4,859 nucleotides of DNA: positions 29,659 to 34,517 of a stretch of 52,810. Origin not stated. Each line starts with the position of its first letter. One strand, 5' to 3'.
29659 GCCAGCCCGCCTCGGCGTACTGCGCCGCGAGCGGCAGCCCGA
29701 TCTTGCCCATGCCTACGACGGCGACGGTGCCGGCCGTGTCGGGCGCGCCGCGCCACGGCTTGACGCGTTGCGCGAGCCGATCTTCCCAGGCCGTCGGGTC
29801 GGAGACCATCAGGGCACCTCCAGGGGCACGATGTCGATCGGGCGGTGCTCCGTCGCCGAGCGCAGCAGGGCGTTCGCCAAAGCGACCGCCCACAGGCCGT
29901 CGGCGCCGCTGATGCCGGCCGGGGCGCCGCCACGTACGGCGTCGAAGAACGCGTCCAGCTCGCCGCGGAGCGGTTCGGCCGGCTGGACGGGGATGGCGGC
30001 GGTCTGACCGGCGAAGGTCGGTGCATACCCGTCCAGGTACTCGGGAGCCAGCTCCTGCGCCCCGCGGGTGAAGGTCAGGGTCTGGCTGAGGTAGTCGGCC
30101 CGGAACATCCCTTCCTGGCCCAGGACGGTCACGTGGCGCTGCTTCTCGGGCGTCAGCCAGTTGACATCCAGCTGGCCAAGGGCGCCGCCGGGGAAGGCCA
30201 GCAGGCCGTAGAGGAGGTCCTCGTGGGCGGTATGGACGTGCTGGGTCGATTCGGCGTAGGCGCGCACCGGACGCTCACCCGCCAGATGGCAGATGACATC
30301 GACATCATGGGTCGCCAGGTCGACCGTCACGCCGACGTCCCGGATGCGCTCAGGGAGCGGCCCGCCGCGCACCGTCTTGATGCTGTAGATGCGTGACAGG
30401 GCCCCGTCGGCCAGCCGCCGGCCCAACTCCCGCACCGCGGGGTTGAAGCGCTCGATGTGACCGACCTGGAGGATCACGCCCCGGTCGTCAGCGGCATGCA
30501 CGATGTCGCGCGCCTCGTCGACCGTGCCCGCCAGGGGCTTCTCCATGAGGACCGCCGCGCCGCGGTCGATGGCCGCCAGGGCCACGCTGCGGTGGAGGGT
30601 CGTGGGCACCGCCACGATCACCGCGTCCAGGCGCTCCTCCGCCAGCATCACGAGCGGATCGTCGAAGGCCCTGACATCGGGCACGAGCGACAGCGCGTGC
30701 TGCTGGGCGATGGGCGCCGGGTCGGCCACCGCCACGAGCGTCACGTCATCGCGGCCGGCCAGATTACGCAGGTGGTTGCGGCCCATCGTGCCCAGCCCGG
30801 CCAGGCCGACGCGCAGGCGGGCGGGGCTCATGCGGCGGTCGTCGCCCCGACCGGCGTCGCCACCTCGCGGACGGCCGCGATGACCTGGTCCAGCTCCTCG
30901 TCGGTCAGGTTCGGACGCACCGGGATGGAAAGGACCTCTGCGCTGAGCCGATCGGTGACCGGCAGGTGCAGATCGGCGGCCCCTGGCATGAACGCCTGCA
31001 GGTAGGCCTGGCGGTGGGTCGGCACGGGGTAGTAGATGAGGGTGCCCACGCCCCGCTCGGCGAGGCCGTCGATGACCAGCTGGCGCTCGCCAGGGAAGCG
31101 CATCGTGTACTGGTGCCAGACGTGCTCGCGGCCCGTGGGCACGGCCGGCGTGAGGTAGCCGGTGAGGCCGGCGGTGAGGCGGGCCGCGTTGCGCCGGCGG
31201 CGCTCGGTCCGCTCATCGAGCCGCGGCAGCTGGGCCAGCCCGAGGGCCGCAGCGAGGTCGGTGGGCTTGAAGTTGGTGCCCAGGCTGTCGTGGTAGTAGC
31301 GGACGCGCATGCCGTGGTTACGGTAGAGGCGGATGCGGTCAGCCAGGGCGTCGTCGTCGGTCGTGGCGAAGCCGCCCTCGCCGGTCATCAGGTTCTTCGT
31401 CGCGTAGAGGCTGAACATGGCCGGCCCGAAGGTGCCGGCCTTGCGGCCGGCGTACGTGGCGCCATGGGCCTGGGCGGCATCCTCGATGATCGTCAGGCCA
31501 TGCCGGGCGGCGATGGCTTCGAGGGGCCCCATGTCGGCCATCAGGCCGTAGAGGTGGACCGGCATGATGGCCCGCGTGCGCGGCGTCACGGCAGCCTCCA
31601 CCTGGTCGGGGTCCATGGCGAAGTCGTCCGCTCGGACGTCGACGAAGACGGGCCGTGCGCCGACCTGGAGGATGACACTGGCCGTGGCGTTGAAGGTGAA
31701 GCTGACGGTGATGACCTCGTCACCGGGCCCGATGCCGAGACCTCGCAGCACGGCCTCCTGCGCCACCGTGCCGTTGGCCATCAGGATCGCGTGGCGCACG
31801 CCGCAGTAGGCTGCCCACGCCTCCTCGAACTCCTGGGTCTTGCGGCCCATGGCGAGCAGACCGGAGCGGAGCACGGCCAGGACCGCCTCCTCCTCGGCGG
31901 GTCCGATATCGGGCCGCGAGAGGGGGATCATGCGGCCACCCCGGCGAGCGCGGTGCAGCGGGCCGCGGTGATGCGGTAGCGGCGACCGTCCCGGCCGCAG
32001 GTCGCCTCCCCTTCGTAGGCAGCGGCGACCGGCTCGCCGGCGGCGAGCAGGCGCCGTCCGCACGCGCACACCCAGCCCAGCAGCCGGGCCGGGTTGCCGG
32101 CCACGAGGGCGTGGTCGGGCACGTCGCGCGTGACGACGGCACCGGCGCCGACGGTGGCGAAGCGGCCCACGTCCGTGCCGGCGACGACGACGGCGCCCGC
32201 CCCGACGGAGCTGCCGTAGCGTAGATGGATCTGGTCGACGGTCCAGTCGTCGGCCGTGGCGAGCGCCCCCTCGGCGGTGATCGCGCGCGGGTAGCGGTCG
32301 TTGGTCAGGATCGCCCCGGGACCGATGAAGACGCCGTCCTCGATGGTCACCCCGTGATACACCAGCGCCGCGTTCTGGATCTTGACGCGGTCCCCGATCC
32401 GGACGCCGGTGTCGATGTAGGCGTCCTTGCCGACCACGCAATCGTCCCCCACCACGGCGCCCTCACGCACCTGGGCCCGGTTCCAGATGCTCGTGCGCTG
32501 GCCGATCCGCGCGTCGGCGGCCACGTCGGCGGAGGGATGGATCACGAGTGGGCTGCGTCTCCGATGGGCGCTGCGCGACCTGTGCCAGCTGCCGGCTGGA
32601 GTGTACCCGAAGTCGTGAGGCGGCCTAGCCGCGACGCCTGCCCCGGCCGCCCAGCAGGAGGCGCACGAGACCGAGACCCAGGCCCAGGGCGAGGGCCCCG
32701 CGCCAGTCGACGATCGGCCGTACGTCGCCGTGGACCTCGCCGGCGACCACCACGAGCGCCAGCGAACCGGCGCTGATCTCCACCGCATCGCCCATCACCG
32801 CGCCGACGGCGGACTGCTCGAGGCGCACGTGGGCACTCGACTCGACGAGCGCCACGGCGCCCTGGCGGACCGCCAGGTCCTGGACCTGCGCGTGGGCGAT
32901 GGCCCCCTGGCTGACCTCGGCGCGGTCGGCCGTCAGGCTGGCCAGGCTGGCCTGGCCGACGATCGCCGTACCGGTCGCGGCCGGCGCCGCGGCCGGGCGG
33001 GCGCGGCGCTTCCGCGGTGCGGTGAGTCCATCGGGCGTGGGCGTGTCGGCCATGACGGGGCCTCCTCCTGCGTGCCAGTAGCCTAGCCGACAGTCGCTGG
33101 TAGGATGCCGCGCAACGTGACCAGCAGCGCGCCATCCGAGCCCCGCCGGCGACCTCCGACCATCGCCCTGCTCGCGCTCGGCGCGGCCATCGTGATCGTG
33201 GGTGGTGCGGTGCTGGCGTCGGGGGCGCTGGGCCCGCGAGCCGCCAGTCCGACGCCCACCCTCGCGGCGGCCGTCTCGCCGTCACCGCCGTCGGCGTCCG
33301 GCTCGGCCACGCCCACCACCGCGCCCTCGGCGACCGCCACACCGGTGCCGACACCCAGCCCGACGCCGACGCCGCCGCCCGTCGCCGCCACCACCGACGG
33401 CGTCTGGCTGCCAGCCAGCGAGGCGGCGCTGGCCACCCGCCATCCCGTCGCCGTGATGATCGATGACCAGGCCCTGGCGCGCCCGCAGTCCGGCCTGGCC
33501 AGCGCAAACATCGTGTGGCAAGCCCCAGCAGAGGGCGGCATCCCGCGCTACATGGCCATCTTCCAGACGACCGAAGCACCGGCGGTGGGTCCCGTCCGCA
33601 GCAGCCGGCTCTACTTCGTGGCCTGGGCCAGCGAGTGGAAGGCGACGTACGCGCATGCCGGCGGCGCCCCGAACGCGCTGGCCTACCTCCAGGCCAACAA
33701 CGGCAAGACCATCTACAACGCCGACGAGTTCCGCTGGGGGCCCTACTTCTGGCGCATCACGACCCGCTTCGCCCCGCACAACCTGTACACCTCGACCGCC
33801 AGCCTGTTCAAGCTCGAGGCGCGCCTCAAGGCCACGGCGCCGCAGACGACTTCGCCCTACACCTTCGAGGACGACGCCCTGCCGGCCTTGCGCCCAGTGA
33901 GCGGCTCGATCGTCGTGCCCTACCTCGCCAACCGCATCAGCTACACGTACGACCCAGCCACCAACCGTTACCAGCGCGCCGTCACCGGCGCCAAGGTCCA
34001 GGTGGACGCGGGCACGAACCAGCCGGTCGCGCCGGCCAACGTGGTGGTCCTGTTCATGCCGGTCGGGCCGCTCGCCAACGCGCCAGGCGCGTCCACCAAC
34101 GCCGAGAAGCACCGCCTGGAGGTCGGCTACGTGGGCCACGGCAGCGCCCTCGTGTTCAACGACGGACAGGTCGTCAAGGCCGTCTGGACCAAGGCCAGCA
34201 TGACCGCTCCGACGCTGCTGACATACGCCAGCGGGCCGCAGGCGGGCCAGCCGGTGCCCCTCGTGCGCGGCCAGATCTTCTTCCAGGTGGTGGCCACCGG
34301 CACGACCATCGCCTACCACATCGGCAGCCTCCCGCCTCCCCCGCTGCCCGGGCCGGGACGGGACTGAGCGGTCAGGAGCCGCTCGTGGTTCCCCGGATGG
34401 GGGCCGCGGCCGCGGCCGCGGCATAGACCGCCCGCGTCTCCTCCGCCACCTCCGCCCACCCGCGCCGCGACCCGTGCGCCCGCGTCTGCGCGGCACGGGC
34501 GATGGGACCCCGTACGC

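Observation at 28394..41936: Sugar-nucleotide, glycosyltransferase and CWB2 surface-protein genes co-located: candidate wall-polymer plus anchored-cargo locus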

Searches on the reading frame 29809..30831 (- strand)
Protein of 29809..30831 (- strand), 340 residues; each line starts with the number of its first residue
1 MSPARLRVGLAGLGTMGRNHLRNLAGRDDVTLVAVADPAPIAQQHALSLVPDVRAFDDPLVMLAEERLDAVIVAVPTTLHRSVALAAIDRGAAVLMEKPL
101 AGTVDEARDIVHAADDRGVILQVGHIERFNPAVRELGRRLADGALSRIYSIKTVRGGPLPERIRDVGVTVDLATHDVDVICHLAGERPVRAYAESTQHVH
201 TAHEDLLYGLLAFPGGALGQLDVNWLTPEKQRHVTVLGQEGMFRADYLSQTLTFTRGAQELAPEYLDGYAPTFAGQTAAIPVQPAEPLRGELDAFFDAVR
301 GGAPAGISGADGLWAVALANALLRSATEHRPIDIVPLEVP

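Call 6: search_protein_families(library=pfam, proteins=[window:29809-30831:-], max_evalue=0.01)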
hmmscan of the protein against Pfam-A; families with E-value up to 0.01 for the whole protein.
window:29809-30831:- (340 aa): 5 families
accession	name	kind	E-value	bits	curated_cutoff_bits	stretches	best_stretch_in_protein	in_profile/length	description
PF01408.29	GFO_IDH_MocA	-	1.3e-25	90.9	24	1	6-125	1-120/120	Oxidoreductase family, NAD-binding Rossmann fold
PF22725.1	GFO_IDH_MocA_C3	-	3.5e-16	59.8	27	1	134-244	2-124/124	GFO/IDH/MocA C-terminal domain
PF02894.22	GFO_IDH_MocA_C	-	4.2e-13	50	22.9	1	166-333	40-217/218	Oxidoreductase family, C-terminal alpha/beta domain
PF00044.30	Gp_dh_N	-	0.00099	19.8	31.7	1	7-43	2-38/101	Glyceraldehyde 3-phosphate dehydrogenase, NAD binding domain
PF03447.22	NAD_binding_3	-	0.0034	18.5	24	1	12-119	1-111/116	Homoserine dehydrogenase, NAD binding domain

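Call 10: search_protein_families(library=ncbifam, proteins=[window:29809-30831:-], max_evalue=0.00001)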
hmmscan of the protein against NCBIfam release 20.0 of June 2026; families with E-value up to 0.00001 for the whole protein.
window:29809-30831:- (340 aa): 9 families
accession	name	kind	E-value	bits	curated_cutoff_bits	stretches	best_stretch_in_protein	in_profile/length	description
NF040723.1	UDP-GlcNAcDh_Arch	equivalog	1e-75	255.1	450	1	6-325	1-300/302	UDP-N-acetylglucosamine 3-dehydrogenase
TIGR04380.1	myo_inos_iolG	equivalog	1.2e-36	126.2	355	1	6-332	2-329/330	inositol 2-dehydrogenase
NF052679.1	InsChiInosDhIolG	equivalog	4.1e-17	62.2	540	1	6-186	3-187/343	bifunctional inositol 2-dehydrogenase/D-chiro-inositol 1-dehydrogenase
NF041392.1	XylDh_Gfo6_Halo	equivalog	4.6e-16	58.6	350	1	64-165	79-180/350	D-xylose 1-dehydrogenase Gfo6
NF058561.1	BT_2158_fam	equivalog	5.9e-13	48.2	750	1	6-155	36-184/487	glycoside 3-dehydrogenase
NF052479.1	LevoglcsnDh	equivalog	1.1e-12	47.3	650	1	62-154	68-160/386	levoglucosan dehydrogenase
NF008607.0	PRK11579.1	subfamily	9.3e-12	44.6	330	1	5-152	4-149/346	oxidoreductase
NF058563.1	BT_2159_fam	equivalog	1.7e-10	40.5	650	1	7-123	2-118/350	disaccharide 3-dehydrogenase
NF009825.0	PRK13302.1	equivalog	7.7e-06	25.5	253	1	4-118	5-116/271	aspartate dehydrogenase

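Call 12: search_solved_structures(query=window:29809-30831:-, max_evalue=1e-10)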
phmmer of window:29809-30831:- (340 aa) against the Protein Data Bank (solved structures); distinct sequences matched with E-value up to 1e-10: 34.
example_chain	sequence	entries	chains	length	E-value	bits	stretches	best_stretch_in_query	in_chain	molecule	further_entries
7bvj_A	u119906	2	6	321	5.1e-23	85.1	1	5-319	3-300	Oxidoreductase, NAD-binding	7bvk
3ezy_A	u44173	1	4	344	7.2e-23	84.6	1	6-333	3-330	Dehydrogenase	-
4hkt_A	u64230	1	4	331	2.2e-22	82.9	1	6-195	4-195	Inositol 2-dehydrogenase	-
3q2k_A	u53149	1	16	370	3.5e-21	79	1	4-329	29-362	oxidoreductase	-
3c1a_A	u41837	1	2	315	2.4e-20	76.3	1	5-303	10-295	Putative oxidoreductase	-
2glx_A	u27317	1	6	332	6e-19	71.7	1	62-329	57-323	1,5-anhydro-D-fructose reductase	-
3euw_A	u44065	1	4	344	1.4e-18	70.5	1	5-336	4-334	Myo-inositol dehydrogenase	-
6nor_A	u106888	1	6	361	1.4e-17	67.2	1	5-247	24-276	Putative NAD dependent dehydrogenase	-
8qc3_A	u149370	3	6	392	2.3e-15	59.9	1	5-335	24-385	Oxidoreductase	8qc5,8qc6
8qc2_A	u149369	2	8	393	7.7e-15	58.2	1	5-332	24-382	Gfo/Idh/MocA family oxidoreductase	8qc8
6o15_A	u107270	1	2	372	1e-14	57.8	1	7-248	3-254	Uncharacterized oxidoreductase YjhC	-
3q2i_A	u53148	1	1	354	2.3e-14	56.6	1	4-333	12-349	dehydrogenase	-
3ec7_A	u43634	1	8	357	3.5e-14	56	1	5-326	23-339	Putative Dehydrogenase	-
4koa_A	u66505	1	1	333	1.4e-13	54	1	7-331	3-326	1,5-anhydro-D-fructose reductase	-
8zn9_A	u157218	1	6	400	2e-13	53.5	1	6-328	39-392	Oxidoreductase, putative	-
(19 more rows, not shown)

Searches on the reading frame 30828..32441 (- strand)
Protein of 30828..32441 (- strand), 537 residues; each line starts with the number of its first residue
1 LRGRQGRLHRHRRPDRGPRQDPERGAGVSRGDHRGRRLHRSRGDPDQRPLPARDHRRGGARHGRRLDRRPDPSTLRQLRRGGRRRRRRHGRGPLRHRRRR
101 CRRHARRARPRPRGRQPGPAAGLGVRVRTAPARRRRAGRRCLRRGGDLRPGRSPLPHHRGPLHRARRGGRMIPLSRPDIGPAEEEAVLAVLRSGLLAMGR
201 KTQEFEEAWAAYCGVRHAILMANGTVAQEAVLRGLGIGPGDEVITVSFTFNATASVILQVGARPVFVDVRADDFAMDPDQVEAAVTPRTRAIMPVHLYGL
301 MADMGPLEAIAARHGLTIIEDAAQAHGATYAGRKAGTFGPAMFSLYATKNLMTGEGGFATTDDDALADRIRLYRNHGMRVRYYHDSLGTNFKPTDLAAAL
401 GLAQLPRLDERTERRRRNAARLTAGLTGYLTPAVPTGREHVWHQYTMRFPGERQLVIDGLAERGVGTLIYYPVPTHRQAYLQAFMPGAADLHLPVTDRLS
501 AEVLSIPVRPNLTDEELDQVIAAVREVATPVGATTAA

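Call 6: search_protein_families(library=pfam, proteins=[window:30828-32441:-], max_evalue=0.01)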
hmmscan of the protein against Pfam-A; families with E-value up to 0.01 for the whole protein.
window:30828-32441:- (537 aa): 2 families
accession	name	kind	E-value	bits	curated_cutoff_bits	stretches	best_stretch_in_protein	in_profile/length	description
PF01041.23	DegT_DnrJ_EryC1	-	1e-118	397.1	19.8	1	178-525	2-360/360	DegT/DnrJ/EryC1/StrS aminotransferase family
PF01212.27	Beta_elim_lyase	-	2.9e-07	30.5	27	1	200-426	32-265/288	Beta-eliminating lyase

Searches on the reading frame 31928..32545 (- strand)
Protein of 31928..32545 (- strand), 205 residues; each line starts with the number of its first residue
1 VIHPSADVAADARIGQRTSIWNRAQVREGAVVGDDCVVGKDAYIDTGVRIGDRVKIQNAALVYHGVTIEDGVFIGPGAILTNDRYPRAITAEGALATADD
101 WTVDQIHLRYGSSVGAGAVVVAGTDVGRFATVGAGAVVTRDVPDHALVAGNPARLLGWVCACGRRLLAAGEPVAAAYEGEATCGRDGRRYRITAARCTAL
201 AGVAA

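Call 10: search_protein_families(library=ncbifam, proteins=[window:31928-32545:-], max_evalue=0.00001)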
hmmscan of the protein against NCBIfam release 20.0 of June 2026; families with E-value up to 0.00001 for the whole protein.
window:31928-32545:- (205 aa): 40 families (the best 25 are shown)
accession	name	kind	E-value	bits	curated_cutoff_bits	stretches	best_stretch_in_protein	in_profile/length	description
TIGR03570.1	NeuD_NnaD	subfamily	4.7e-27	94.9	160.8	2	1-82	89-170/202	NeuD/PglB/VioB family sugar acetyltransferase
NF002060.0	PRK00892.1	subfamily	6.1e-17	61.7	207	1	2-83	104-185/345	UDP-3-O-(3-hydroxymyristoyl)glucosamine N-acyltransferase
NF007240.0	PRK09677.1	equivalog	1.2e-14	54.2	243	1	100-156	123-181/192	putative lipopolysaccharide biosynthesis O-acetyl transferase WbbJ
TIGR03308.1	phn_thr-fam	hypoth_equivalog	1.3e-14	54.6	201.65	1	111-156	114-159/204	phosphonate metabolim protein, transferase hexapeptide repeat family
TIGR03532.1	DapD_Ac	equivalog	2.3e-14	53.6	231.75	1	113-156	168-211/231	2,3,4,5-tetrahydropyridine-2,6-dicarboxylate N-acetyltransferase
NF007499.0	PRK10092.1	equivalog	5.3e-14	52.4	314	1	114-156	138-180/183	maltose O-acetyltransferase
TIGR01853.1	lipid_A_lpxD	equivalog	7.6e-14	51.4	242.5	1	2-91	95-184/325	UDP-3-O-(3-hydroxymyristoyl)glucosamine N-acyltransferase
NF003657.0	PRK05289.1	equivalog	2.5e-13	49.8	226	1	1-62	5-66/264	acyl-ACP--UDP-N-acetylglucosamine O-acyltransferase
NF058585.1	HptprglPActTf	PfamEq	9.4e-12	44.8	300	1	103-156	104-157/172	heptaprenylglyceryl phosphate O-acetyltransferase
TIGR01173.1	glmU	equivalog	1.3e-11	44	366.85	0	112-150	398-436/452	bifunctional UDP-N-acetylglucosamine diphosphorylase/glucosamine-1-phosphate N-acetyltransferase GlmU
NF041874.1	EPS_EpsC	equivalog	1.4e-11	44.4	150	1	112-156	120-164/168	serine O-acetyltransferase EpsC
TIGR01172.1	cysE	equivalog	3.9e-11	43.3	210.65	1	54-154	62-162/162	serine O-acetyltransferase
NF010935.0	PRK14355.1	equivalog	5.8e-11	41.7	718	1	8-80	265-335/459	bifunctional UDP-N-acetylglucosamine diphosphorylase/glucosamine-1-phosphate N-acetyltransferase GlmU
NF008349.0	PRK11132.1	equivalog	6.1e-11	41.9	397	1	43-157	131-245/273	serine O-acetyltransferase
TIGR01852.1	lipid_A_lpxA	equivalog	7.4e-11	41.8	231.05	1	2-62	1-61/254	acyl-ACP--UDP-N-acetylglucosamine O-acyltransferase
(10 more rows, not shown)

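Call 14: search_solved_structures(query=window:31928-32545:-, max_evalue=0.00001)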
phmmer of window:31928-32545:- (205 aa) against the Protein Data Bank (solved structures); distinct sequences matched with E-value up to 0.00001: 60.
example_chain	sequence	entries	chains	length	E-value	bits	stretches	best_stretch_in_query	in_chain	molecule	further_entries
3mqg_A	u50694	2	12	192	1.5e-39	139.1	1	2-197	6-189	Lipopolysaccharides biosynthesis acetyltransferase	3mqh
4mzu_A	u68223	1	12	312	1.6e-29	106.3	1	1-161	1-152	WxcM-like protein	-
7s43_A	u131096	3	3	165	1.1e-24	90.6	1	1-146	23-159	N-acetyltransferase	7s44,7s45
7s3u_A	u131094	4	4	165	7.5e-24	87.8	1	1-146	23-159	N-acetyltransferase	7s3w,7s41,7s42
3fs8_A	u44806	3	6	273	9.2e-17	64.7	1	8-156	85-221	QdtC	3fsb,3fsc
6jvu_A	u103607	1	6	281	7.9e-11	45.3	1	43-157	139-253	Serine acetyltransferase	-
3gvd_A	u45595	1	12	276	1e-10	44.9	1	43-157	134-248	Serine acetyltransferase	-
8i04_A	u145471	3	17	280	1.4e-10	44.5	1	43-157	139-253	Serine acetyltransferase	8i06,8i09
7e3y_A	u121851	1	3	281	1.4e-10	44.5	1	43-157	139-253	Serine acetyltransferase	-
1t3d_A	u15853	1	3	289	2e-10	44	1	44-157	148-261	Serine acetyltransferase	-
1sst_A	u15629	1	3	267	2.5e-10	43.7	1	43-157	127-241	Serine acetyltransferase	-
1ssq_A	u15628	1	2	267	2.5e-10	43.7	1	43-157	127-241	Serine acetyltransferase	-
1s80_A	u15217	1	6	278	2.7e-10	43.5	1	43-157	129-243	Serine acetyltransferase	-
1ssm_A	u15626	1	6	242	3.9e-10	43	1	43-156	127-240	Serine acetyltransferase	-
3t57_A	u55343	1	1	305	1.7e-09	40.9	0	116-158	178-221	UDP-N-acetylglucosamine O-acyltransferase domain-containing protein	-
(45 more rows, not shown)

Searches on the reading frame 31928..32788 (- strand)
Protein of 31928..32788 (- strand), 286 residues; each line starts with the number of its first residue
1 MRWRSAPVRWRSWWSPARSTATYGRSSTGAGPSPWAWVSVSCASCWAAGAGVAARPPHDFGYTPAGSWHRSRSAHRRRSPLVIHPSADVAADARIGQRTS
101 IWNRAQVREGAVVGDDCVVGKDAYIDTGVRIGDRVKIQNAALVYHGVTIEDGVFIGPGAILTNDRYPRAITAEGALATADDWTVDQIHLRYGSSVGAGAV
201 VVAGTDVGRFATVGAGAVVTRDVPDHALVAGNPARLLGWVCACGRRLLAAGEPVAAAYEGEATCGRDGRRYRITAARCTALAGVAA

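Call 6: search_protein_families(library=pfam, proteins=[window:31928-32788:-], max_evalue=0.01)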
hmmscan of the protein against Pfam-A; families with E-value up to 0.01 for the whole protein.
window:31928-32788:- (286 aa): 5 families
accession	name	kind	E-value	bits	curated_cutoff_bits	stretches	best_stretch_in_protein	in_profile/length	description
PF00132.30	Hexapep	-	1.7e-21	75.3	27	3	128-163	1-36/36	Bacterial transferase hexapeptide (six repeats)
PF25084.1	LbH_EIF2B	-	8.1e-12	45.5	54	1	81-163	10-95/105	EIF2B subunit epsilon LbH domain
PF14602.12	Hexapep_2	-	4.7e-11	42.7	27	1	112-139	3-28/34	Hexapeptide repeat of succinyl-transferase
PF25087.1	GMPPB_C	-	0.0023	18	39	0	123-166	5-48/110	GMPPB C-terminal domain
PF25247.1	LbH_GLGC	-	0.0054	17.1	27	0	106-155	69-117/135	GLGC left-handed parallel beta-helix domain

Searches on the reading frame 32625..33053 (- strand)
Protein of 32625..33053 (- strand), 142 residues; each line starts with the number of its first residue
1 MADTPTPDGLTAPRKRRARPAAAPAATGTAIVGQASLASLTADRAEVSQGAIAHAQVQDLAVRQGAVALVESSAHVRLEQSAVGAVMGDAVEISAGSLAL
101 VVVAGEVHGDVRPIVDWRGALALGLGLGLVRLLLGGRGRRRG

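Call 10: search_protein_families(library=ncbifam, proteins=[window:32625-33053:-], max_evalue=0.00001)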
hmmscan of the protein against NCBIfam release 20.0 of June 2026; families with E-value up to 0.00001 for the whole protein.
window:32625-33053:- (142 aa): 0 families

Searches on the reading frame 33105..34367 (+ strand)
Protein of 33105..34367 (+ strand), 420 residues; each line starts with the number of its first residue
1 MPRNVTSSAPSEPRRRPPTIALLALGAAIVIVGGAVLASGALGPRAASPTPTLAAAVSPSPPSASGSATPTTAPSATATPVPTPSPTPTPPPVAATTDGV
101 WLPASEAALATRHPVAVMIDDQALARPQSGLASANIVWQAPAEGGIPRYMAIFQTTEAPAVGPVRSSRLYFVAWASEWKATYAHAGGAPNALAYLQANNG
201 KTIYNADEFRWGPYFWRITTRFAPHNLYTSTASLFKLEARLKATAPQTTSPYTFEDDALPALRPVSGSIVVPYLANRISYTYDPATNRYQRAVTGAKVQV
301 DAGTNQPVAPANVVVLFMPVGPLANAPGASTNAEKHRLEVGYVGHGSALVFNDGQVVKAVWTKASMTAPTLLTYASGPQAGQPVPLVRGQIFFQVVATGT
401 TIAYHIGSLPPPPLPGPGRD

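Call 6: search_protein_families(library=pfam, proteins=[window:33105-34367:+], max_evalue=0.01)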
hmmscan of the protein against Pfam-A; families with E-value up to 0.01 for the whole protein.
window:33105-34367:+ (420 aa): 2 families
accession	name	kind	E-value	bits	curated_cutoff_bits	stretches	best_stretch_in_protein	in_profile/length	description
PF11258.13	DUF3048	-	4.9e-40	137.5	25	1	105-236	7-140/148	Protein of unknown function (DUF3048) N-terminal domain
PF17479.7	DUF3048_C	-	2.2e-17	63.9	25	1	270-392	2-113/114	Protein of unknown function (DUF3048) C-terminal domain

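Call 10: search_protein_families(library=ncbifam, proteins=[window:33105-34367:+], max_evalue=0.00001)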
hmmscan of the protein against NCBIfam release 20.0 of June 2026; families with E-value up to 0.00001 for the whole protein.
window:33105-34367:+ (420 aa): 0 families

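Call 32: search_solved_structures(query=window:33105-34367:+, max_evalue=0.01)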
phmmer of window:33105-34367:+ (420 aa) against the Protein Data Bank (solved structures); distinct sequences matched with E-value up to 0.01: 1.
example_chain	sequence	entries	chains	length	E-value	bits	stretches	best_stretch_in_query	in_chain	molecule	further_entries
2psb_A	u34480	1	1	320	6.9e-31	111.2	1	105-363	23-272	YerB protein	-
